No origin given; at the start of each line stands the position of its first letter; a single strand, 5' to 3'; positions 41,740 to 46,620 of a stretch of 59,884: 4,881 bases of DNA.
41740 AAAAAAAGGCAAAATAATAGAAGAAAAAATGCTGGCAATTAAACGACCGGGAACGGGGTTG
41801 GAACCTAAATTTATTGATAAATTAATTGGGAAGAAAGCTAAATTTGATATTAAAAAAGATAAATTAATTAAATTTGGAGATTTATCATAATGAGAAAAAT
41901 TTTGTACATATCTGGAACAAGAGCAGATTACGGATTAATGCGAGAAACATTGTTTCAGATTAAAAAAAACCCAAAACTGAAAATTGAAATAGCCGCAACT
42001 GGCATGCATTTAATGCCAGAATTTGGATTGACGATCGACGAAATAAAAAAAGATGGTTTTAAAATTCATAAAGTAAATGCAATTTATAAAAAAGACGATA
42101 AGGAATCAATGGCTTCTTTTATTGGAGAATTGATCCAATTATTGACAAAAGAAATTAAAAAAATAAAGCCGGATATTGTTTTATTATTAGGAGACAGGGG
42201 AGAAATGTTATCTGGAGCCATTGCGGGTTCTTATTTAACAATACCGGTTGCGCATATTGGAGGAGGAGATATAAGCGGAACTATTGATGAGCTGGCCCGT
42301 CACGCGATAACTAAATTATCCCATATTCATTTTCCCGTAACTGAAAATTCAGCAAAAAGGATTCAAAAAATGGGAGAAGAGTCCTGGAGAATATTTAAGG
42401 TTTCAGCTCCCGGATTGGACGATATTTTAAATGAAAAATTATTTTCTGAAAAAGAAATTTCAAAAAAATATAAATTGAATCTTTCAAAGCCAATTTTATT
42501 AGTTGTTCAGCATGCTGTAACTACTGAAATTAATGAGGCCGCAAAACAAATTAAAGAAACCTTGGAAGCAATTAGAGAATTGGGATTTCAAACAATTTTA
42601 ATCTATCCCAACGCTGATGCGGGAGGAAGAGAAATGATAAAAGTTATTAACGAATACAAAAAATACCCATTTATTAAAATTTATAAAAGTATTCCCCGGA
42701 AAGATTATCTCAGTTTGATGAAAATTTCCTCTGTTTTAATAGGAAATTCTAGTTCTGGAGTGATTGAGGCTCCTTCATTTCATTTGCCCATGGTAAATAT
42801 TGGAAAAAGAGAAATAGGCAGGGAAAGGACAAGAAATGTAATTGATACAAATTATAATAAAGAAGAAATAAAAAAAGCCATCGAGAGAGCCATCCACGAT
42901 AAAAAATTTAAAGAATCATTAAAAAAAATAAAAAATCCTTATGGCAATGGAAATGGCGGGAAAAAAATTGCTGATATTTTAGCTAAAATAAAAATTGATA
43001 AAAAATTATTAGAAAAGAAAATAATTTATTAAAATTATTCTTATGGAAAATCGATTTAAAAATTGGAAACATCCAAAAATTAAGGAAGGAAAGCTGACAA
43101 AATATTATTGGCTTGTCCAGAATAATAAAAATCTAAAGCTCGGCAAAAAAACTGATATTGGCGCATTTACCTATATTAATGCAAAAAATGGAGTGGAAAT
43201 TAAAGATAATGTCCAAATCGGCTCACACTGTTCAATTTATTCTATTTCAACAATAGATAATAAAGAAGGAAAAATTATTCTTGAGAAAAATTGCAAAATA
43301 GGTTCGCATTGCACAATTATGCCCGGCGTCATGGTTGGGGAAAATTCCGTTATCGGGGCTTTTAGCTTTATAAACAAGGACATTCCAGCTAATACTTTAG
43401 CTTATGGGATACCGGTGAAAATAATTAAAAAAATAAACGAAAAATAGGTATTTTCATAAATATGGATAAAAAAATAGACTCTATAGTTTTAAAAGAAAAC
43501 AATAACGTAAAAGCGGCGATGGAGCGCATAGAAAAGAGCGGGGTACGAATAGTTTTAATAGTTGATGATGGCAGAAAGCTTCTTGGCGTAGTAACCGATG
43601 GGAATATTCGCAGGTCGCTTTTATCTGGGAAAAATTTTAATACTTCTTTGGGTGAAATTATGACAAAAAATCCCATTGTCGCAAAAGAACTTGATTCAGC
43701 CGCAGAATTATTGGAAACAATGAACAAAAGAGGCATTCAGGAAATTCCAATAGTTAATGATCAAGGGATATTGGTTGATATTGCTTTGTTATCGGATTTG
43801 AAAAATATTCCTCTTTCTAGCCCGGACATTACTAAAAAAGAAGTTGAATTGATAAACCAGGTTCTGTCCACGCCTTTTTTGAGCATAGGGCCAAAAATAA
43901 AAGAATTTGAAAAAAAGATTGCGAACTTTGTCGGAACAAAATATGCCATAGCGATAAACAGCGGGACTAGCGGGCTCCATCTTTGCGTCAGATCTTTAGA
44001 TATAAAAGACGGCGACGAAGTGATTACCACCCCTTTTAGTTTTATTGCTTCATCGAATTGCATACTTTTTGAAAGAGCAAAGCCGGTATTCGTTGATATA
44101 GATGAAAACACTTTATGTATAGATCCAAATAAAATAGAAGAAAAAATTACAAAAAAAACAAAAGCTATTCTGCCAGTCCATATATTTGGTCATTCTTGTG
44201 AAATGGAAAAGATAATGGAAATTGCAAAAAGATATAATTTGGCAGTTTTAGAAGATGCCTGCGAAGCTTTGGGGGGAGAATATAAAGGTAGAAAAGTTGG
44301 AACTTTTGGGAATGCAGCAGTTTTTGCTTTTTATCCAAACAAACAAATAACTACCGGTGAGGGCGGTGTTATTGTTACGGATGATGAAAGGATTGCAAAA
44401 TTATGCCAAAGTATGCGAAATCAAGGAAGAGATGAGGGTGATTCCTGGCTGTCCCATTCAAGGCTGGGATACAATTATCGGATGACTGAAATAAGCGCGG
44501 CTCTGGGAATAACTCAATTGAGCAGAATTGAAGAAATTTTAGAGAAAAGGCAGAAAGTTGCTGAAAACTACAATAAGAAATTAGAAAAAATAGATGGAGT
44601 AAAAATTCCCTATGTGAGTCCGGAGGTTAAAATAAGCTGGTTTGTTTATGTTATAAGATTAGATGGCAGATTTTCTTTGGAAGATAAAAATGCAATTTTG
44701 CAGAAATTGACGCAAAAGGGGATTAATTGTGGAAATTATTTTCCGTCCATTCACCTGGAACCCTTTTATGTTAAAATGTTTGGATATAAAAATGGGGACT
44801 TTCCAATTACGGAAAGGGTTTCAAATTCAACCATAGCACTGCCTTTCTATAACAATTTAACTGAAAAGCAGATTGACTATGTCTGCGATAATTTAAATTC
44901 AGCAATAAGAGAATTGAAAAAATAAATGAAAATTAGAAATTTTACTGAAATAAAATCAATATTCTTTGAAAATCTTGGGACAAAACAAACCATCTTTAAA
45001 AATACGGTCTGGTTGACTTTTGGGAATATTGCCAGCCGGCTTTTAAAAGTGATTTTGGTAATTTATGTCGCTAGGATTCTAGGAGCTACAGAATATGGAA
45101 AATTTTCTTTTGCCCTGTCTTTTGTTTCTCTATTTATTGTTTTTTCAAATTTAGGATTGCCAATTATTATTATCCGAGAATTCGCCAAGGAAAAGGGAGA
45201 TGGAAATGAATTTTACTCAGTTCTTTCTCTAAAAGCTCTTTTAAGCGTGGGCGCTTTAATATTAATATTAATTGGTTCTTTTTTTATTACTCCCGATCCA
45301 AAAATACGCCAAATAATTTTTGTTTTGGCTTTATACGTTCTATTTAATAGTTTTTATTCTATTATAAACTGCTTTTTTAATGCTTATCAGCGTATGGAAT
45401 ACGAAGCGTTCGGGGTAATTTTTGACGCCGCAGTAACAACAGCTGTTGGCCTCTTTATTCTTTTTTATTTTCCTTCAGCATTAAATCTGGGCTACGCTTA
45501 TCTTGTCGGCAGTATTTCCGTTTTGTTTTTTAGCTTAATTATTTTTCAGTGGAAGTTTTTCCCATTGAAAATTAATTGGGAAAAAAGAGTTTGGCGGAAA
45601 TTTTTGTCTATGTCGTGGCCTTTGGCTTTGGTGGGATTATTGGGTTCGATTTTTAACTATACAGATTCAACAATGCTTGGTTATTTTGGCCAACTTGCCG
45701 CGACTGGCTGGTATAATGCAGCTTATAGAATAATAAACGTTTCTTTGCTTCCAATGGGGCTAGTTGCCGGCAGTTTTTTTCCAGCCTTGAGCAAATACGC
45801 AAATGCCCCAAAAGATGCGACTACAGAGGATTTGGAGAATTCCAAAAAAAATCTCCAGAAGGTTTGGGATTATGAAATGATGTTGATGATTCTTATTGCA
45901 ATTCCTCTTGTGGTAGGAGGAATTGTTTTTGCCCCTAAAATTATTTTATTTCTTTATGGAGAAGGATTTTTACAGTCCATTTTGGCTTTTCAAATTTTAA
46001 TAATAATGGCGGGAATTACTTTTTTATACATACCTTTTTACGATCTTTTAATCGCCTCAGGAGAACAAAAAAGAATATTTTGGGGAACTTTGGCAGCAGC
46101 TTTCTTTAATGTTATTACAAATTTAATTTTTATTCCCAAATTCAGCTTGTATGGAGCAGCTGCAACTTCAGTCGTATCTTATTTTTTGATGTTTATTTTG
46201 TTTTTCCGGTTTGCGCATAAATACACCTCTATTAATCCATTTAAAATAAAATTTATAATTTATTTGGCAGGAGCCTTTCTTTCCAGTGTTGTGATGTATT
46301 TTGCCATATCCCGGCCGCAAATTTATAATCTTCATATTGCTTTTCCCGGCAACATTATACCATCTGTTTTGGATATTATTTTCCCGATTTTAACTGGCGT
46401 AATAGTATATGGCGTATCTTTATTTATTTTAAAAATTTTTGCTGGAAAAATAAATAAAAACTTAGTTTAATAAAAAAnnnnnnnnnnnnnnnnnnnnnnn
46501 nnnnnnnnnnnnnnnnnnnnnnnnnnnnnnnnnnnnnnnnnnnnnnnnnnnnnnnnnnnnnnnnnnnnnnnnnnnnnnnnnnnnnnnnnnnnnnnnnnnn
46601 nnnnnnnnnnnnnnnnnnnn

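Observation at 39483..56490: Three paralogous cobalamin-binding radical SAM enzymes interleaved with the nonulosonate genes (top candidate for an undescribed tailoring system)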

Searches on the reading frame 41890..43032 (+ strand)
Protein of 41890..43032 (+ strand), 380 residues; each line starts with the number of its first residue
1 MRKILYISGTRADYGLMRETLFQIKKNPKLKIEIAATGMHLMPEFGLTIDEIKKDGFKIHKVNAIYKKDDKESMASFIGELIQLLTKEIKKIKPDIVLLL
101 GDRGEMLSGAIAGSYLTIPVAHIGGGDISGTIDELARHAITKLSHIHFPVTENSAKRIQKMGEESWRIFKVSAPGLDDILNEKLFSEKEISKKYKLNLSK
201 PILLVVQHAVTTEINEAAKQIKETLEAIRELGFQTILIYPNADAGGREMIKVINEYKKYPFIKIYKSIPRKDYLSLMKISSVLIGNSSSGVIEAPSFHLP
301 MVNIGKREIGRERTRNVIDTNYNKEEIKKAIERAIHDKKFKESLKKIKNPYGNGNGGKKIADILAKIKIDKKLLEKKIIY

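Call 5: search_protein_families(library=ncbifam, proteins=[window:41890-43032:+], max_evalue=0.00001)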
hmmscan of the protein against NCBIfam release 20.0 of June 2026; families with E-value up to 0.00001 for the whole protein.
window:41890-43032:+ (380 aa): 2 families
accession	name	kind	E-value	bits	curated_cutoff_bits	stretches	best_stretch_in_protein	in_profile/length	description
TIGR03568.1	NeuC_NnaA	equivalog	8.4e-134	446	235.9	1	2-364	1-365/365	UDP-N-acetylglucosamine 2-epimerase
TIGR00236.1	wecB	equivalog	3e-30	105.6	210.15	1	3-365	2-363/366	non-hydrolyzing UDP-N-acetylglucosamine 2-epimerase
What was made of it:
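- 41890..43032 (+): NeuC-type hydrolysing UDP-GlcNAc 2-epimerase. TIGR03568 446 bits, above the 235.9 cut-off (call 5).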

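Call 6: search_protein_families(library=pfam, proteins=[window:41890-43032:+], max_evalue=0.00001)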
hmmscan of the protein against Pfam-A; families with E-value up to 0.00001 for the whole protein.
window:41890-43032:+ (380 aa): 1 family
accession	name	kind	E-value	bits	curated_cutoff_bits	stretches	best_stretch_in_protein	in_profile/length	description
PF02350.25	Epimerase_2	-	3.6e-82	276.4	30.6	1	24-364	3-346/347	UDP-N-acetylglucosamine 2-epimerase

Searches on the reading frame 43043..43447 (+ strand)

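Call 5: search_protein_families(library=ncbifam, proteins=[window:43043-43447:+], max_evalue=0.00001)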
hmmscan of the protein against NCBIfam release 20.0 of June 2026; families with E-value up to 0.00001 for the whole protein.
window:43043-43447:+ (134 aa): 37 families (the best 25 are shown)
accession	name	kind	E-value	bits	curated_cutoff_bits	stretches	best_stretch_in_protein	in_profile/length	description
NF041874.1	EPS_EpsC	equivalog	2.7e-16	59.7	150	1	31-130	62-166/168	serine O-acetyltransferase EpsC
TIGR03570.1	NeuD_NnaD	subfamily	8.5e-16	58.1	160.8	1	35-126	116-202/202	NeuD/PglB/VioB family sugar acetyltransferase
NF007076.0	PRK09527.1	equivalog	1.1e-15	57.5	347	1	78-134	132-188/203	galactoside O-acetyltransferase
NF007240.0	PRK09677.1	equivalog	4.6e-14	52.3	243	1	29-132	84-185/192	putative lipopolysaccharide biosynthesis O-acetyl transferase WbbJ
NF058585.1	HptprglPActTf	PfamEq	2.7e-13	49.9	300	1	22-132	47-161/172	heptaprenylglyceryl phosphate O-acetyltransferase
NF007797.0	PRK10502.1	subfamily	8.4e-12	45.1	192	1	15-130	63-178/183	WcaF family extracellular polysaccharide biosynthesis acetyltransferase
NF050158.1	CarbAnhydGPos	equivalog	3.8e-11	42.9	250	1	47-133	67-145/172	gamma carbonic anhydrase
TIGR03532.1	DapD_Ac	equivalog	8.3e-11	41.9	231.75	1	78-134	161-217/231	2,3,4,5-tetrahydropyridine-2,6-dicarboxylate N-acetyltransferase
NF038307.1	EPS_acetyl_HpsU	equivalog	1.5e-10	41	305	1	34-127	69-174/178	hormogonium polysaccharide biosynthesis acetyltransferase HpsU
TIGR01853.1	lipid_A_lpxD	equivalog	2.5e-10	39.8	242.5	1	26-100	100-175/325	UDP-3-O-(3-hydroxymyristoyl)glucosamine N-acyltransferase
NF003657.0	PRK05289.1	equivalog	6.4e-10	38.6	226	0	76-127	141-192/264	acyl-ACP--UDP-N-acetylglucosamine O-acyltransferase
TIGR04008.1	WcaF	equivalog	9.7e-10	38.6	326.3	1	19-130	75-177/180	colanic acid biosynthesis acetyltransferase WcaF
NF007499.0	PRK10092.1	equivalog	1.1e-09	38.4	314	1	78-131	130-183/183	maltose O-acetyltransferase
NF000504.1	stregram_VatH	exception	1.6e-09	38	475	1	75-130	115-170/216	streptogramin A O-acetyltransferase Vat(H)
NF000311.1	Vat_ABCDEFH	equivalog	1.6e-09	37.6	300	1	75-130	108-163/201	Vat family streptogramin A O-acetyltransferase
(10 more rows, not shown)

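Call 6: search_protein_families(library=pfam, proteins=[window:43043-43447:+], max_evalue=0.00001)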
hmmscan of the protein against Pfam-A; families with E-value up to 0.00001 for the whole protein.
window:43043-43447:+ (134 aa): 3 families
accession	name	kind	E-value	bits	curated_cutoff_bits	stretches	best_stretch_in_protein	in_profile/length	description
PF00132.30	Hexapep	-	1e-14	53.9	27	1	78-112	2-36/36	Bacterial transferase hexapeptide (six repeats)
PF14602.12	Hexapep_2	-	1.9e-09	37.5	27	1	78-106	2-28/34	Hexapeptide repeat of succinyl-transferase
PF25084.1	LbH_EIF2B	-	2.2e-06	28.1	54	0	47-117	12-77/105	EIF2B subunit epsilon LbH domain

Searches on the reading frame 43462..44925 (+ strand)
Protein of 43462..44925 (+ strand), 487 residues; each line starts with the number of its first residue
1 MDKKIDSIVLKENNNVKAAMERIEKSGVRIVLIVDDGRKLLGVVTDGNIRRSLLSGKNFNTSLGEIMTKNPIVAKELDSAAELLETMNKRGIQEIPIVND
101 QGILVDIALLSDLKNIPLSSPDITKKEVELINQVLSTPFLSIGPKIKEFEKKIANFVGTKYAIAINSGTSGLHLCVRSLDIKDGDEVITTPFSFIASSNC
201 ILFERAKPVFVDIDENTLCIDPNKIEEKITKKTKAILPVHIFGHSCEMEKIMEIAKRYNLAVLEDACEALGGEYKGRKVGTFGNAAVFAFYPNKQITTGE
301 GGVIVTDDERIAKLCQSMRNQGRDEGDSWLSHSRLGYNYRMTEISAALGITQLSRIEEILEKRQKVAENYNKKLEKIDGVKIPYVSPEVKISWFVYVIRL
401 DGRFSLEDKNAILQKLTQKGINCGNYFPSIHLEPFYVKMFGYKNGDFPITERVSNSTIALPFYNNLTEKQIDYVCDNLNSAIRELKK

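Call 5: search_protein_families(library=ncbifam, proteins=[window:43462-44925:+], max_evalue=0.00001)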
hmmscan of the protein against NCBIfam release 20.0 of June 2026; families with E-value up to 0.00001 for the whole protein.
window:43462-44925:+ (487 aa): 17 families
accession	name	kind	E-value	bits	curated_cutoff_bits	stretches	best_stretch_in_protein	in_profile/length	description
TIGR03588.1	PseC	equivalog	1.3e-104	350.1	423.5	1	116-480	2-378/380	UDP-4-amino-4,6-dideoxy-N-acetyl-beta-L-altrosamine transaminase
TIGR04181.1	NHT_00031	hypoth_equivalog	4.4e-94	315.3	420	1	116-461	1-357/359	LegC family aminotransferase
NF008658.2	PRK11658.1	equivalog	4e-81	272.6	631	1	116-482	5-377/379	UDP-4-amino-4-deoxy-L-arabinose aminotransferase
NF008687.0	PRK11706.1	equivalog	1.3e-71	241.3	375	1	116-481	2-373/375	dTDP-4-amino-4,6-dideoxygalactose transaminase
NF011936.0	PRK15407.1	equivalog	1.6e-71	241.3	423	2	114-324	35-253/440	lipopolysaccharide biosynthesis protein RfbH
TIGR04427.1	PLP_DesI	equivalog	9.1e-66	222.5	650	1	131-482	38-383/390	dTDP-4-dehydro-6-deoxyglucose aminotransferase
TIGR02379.1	ECA_wecE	subfamily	9.7e-61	205.6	434.85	1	116-479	2-372/376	dTDP-4-amino-4,6-dideoxy-D-glucose transaminase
NF008581.0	PRK11543.1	equivalog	1e-13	51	481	1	11-113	213-315/321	arabinose-5-phosphate isomerase GutQ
TIGR00393.1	kpsF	subfamily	4.8e-13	49.3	203.7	1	11-105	170-264/268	KpsF/GutQ family sugar-phosphate isomerase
NF041552.1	TF_PrdR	equivalog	8.6e-09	34.3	795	1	6-108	15-116/577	sigma-54 dependent transcriptional regulator PrdR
NF004975.0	PRK06348.1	equivalog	1.4e-08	34.2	549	1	149-266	79-202/384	pyridoxal phosphate-dependent aminotransferase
NF005816.0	PRK07682.1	equivalog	2.1e-08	33.2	620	1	167-266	97-203/390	aminotransferase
TIGR01302.1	IMP_dehydrog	equivalog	4e-08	32.5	481.5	1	7-115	90-198/450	IMP dehydrogenase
TIGR01977.1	am_tr_V_EF2568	hypoth_equivalog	5.3e-08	32.3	377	1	139-382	39-294/376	cysteine desulfurase family protein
NF011440.0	PRK14869.1-2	equivalog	9.9e-07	27.7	746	0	7-63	77-137/541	putative manganese-dependent inorganic diphosphatase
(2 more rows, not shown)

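Call 6: search_protein_families(library=pfam, proteins=[window:43462-44925:+], max_evalue=0.00001)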
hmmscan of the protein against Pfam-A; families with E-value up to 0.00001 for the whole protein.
window:43462-44925:+ (487 aa): 5 families
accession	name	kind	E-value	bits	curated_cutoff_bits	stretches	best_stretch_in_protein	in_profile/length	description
PF01041.23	DegT_DnrJ_EryC1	-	4.5e-127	424.6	19.8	1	122-478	2-359/360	DegT/DnrJ/EryC1/StrS aminotransferase family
PF00571.33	CBS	-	2.6e-16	60.1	24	2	64-114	2-52/57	CBS domain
PF00266.25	Aminotran_5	-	1.6e-07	31.1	21.5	1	145-271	44-181/371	Aminotransferase class-V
PF01053.26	Cys_Met_Meta_PP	-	4.9e-07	29.1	27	1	144-266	52-174/381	Cys/Met metabolism PLP-dependent enzyme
PF01212.27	Beta_elim_lyase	-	7.4e-06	25.9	27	0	144-381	32-272/288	Beta-eliminating lyase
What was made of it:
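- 43462..44925 (+): CBS-domain + DegT aminotransferase (PseC/LegC-like, sub-threshold). Calls 5 and 6.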

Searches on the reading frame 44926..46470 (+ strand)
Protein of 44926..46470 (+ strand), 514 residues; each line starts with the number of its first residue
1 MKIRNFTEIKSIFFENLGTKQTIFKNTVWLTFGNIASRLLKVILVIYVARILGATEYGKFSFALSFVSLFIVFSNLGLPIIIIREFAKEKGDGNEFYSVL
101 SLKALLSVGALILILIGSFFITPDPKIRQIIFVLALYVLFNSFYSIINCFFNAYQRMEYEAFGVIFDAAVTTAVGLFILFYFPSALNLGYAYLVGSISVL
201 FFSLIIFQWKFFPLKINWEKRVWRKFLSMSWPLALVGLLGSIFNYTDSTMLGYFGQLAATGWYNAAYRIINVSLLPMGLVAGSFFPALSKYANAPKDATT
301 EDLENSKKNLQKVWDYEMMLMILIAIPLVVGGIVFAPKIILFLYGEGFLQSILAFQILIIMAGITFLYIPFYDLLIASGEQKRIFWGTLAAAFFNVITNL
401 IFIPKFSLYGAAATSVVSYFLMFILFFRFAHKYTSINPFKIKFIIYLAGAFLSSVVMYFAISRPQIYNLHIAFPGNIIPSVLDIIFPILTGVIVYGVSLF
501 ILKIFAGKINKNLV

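Call 7: search_protein_families(library=pfam, proteins=[window:44926-46470:+], max_evalue=0.01)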
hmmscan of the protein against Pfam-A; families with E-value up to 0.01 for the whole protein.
window:44926-46470:+ (514 aa): 3 families
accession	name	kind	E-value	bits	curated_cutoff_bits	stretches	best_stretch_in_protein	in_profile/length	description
PF01943.22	Polysacc_synt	-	7.4e-40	137.5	28.2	1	24-291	2-273/274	Polysaccharide biosynthesis protein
PF13440.11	Polysacc_synt_3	-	1.3e-21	77.5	23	1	48-352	2-292/293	Polysaccharide biosynthesis protein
PF03023.19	MurJ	-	6.7e-06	25.4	27.4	1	49-467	2-440/451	Lipid II flippase MurJ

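Call 37: search_protein_families(library=ncbifam, proteins=[window:44926-46470:+], max_evalue=0.00001)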
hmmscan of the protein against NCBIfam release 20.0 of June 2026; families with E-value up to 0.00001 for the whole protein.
window:44926-46470:+ (514 aa): 5 families
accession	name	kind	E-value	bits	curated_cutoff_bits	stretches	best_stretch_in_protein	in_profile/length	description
TIGR02900.1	spore_V_B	equivalog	2.3e-13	49.7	372.3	1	24-468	2-469/488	stage V sporulation protein B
NF050818.1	PolSacchBiosHfsF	equivalog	4.3e-09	35.9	700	1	34-461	13-430/468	polysaccharide biosynthesis protein HfsF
NF041871.1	Wzx_EPS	equivalog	1.5e-08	33.8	800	1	46-423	25-395/492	exopolysaccharide biosynthesis flippase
NF007773.0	PRK10459.1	equivalog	2.4e-07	30.1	273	1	21-501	5-466/492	MOP flippase family protein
TIGR01695.1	murJ_mviN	equivalog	9.4e-06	24.6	235.55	0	23-504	2-498/506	murein biosynthesis integral membrane protein MurJ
